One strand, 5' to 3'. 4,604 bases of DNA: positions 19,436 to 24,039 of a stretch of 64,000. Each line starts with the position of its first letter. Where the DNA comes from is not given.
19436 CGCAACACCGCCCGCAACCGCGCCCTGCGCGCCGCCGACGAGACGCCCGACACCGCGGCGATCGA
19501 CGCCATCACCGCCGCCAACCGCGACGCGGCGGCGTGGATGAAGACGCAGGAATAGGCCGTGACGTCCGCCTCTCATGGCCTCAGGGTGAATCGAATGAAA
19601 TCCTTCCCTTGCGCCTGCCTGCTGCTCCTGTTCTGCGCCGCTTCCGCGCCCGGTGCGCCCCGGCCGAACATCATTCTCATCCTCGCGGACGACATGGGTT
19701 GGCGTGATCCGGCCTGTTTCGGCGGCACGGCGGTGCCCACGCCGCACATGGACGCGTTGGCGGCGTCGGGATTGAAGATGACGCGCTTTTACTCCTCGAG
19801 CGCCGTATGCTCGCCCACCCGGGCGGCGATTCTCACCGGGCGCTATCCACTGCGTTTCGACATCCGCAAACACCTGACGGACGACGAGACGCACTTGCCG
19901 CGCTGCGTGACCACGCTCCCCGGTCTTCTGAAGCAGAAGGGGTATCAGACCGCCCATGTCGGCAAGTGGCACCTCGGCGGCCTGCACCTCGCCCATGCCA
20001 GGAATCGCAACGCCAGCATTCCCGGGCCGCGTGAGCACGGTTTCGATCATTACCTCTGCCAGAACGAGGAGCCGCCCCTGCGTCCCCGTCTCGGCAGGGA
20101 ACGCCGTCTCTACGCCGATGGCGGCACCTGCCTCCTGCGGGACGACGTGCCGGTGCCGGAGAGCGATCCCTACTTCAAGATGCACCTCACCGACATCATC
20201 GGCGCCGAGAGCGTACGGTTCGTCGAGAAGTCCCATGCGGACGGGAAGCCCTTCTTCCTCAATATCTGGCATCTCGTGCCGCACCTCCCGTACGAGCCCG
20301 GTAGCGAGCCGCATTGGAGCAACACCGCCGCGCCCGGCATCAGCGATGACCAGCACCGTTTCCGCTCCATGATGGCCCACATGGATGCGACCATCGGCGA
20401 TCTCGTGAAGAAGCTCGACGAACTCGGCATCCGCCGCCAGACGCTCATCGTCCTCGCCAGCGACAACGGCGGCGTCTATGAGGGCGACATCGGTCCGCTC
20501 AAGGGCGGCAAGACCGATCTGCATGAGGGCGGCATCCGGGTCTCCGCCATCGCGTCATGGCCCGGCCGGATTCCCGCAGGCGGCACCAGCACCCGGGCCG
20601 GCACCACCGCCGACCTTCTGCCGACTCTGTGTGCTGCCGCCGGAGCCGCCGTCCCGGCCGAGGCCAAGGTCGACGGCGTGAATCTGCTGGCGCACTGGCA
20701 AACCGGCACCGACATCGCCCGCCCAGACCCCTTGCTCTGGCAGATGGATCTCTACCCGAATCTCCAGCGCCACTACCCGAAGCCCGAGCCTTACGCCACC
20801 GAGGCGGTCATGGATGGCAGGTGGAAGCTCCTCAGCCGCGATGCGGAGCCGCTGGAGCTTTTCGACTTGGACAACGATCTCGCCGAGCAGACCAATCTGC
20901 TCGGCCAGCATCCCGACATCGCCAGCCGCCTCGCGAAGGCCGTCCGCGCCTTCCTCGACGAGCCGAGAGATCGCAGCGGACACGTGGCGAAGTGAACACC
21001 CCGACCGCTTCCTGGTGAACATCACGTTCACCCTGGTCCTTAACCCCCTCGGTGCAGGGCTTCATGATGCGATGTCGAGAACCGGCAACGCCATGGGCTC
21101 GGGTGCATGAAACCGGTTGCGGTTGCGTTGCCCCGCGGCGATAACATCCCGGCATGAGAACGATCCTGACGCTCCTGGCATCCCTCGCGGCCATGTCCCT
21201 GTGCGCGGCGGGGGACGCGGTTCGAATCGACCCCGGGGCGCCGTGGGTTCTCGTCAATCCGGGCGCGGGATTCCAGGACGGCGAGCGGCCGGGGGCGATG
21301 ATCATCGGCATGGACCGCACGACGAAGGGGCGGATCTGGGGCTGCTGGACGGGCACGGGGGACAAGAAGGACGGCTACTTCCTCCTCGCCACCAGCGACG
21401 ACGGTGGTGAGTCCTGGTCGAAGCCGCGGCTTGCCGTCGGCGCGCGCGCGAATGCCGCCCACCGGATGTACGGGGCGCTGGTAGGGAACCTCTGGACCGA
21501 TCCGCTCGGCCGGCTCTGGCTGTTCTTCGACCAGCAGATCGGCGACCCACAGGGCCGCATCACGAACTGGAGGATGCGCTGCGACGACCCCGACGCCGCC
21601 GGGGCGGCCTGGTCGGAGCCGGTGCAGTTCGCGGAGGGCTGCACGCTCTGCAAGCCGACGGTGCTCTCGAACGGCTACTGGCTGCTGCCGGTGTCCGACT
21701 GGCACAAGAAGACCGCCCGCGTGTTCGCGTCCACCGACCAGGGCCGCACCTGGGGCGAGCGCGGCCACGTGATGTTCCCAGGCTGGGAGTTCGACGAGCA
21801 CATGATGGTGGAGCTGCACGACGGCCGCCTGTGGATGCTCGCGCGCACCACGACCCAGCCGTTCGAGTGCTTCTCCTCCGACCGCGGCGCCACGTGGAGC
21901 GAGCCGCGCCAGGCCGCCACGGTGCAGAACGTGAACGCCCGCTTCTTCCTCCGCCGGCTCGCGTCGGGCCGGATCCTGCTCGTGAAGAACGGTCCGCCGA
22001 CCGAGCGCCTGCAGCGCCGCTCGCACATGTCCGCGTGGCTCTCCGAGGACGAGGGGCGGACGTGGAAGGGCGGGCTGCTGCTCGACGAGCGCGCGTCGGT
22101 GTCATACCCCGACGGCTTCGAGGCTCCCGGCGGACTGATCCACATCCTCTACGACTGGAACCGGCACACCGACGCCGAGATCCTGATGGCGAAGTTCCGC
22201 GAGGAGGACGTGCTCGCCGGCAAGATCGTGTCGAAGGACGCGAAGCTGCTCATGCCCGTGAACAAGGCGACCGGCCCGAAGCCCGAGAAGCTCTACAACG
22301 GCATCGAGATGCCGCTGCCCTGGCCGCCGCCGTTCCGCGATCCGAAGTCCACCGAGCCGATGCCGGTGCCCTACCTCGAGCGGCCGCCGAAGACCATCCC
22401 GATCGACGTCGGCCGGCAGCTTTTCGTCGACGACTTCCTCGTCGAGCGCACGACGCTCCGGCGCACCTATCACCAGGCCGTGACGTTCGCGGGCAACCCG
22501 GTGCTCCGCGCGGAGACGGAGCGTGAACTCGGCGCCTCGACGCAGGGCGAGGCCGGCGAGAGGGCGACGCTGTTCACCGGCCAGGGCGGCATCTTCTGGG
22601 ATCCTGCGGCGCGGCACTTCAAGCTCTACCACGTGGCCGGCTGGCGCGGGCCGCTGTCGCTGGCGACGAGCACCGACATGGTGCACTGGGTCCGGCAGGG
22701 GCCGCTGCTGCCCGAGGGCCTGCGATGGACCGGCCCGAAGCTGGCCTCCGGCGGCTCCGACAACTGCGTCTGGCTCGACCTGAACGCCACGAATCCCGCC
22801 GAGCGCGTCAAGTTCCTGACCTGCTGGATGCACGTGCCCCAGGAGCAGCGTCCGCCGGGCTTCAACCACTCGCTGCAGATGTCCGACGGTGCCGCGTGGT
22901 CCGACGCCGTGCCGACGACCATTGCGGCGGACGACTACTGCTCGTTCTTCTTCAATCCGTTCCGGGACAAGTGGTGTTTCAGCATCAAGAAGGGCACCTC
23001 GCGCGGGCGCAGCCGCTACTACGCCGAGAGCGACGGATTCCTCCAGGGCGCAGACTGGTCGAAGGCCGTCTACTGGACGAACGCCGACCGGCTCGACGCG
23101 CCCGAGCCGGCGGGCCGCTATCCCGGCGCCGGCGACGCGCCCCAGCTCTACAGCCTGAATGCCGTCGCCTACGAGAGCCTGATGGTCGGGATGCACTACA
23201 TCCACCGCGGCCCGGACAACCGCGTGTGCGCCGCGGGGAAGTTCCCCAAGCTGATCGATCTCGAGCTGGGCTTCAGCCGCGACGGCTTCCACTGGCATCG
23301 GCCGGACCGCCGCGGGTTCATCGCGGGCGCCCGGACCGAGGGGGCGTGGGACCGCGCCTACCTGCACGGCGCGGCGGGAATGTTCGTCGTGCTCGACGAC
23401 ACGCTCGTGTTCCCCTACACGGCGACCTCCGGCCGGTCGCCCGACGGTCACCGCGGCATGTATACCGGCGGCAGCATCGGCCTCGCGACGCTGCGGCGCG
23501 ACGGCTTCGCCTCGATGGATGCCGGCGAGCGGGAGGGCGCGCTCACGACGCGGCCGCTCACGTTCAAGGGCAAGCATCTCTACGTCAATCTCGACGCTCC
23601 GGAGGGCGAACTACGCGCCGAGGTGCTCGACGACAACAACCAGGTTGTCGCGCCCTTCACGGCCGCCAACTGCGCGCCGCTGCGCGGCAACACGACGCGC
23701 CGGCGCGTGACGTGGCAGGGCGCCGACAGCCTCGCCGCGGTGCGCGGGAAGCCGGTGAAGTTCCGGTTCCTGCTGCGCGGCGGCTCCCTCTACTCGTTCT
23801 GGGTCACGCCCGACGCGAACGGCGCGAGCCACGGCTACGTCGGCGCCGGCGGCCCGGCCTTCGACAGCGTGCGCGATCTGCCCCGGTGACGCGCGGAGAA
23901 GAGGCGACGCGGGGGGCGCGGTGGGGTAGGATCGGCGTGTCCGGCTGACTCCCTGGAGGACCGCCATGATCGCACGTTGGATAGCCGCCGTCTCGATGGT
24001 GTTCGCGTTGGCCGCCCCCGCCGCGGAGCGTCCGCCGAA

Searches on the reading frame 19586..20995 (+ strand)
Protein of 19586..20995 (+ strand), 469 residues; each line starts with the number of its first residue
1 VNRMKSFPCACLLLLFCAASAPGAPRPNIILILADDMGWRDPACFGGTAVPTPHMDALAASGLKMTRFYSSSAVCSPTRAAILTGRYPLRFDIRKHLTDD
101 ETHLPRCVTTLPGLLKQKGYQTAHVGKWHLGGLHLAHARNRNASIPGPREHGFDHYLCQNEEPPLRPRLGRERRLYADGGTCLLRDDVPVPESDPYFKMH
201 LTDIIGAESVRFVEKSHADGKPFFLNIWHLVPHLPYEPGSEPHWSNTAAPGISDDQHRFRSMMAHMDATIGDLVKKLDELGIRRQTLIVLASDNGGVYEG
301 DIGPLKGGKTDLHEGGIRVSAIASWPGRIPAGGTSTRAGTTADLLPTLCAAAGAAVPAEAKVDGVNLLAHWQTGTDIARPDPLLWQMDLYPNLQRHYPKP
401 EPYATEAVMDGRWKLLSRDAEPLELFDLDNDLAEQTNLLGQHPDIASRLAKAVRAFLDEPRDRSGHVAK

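Call 18: search_protein_families(library=pfam, proteins=[window:19586-20995:+], max_evalue=0.001)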
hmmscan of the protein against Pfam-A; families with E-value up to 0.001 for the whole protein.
window:19586-20995:+ (469 aa): 3 families
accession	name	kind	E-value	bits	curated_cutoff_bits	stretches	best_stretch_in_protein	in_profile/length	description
PF00884.28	Sulfatase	-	8.9e-47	160.3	25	1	27-353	1-300/301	Sulfatase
PF01663.27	Phosphodiest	-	3.5e-06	27.3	23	0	257-295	182-220/342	Type I phosphodiesterase / nucleotide pyrophosphatase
PF16347.10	SGSH_C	-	5.4e-06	27.1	29.3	1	312-446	11-141/154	N-sulphoglucosamine sulphohydrolase, C-terminal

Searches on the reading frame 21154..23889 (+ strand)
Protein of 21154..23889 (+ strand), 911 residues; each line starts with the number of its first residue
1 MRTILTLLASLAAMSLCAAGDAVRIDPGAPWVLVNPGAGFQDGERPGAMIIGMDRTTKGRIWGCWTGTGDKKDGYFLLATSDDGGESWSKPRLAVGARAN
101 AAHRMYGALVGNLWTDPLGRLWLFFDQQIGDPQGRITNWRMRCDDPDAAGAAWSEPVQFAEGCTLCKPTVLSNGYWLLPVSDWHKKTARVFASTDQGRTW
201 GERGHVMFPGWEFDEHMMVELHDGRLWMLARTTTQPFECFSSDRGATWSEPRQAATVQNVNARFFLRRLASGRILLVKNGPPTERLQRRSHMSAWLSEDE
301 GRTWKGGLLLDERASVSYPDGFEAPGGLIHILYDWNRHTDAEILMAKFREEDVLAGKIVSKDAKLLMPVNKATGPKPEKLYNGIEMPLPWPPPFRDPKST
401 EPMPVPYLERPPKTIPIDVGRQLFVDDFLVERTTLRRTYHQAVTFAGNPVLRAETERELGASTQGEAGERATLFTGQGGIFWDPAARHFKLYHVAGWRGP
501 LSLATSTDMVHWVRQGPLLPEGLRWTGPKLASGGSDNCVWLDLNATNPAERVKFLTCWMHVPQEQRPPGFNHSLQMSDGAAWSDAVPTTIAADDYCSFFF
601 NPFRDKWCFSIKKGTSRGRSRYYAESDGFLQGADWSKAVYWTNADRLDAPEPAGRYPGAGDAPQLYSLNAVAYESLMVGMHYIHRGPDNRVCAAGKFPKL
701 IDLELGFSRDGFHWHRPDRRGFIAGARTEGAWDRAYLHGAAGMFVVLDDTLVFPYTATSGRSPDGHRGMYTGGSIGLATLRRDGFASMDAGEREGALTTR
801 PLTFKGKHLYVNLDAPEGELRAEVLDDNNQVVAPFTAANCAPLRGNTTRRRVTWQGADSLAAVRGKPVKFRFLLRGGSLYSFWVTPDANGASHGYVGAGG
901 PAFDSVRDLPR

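Call 18: search_protein_families(library=pfam, proteins=[window:21154-23889:+], max_evalue=0.001)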
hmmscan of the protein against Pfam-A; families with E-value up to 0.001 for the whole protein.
window:21154-23889:+ (911 aa): 2 families
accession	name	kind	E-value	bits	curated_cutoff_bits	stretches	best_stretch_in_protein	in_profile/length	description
PF13088.12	BNR_2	-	3.9e-31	108.9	31.4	1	78-331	22-277/277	BNR repeat-like domain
PF02012.26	BNR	-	0.00011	22.1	27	0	80-90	2-12/12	BNR/Asp-box repeat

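Call 83: search_protein_families(library=ncbifam, proteins=[window:21154-23886:+], max_evalue=0.01)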
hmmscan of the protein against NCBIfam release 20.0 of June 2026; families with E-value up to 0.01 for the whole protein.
window:21154-23886:+ (911 aa): 0 families
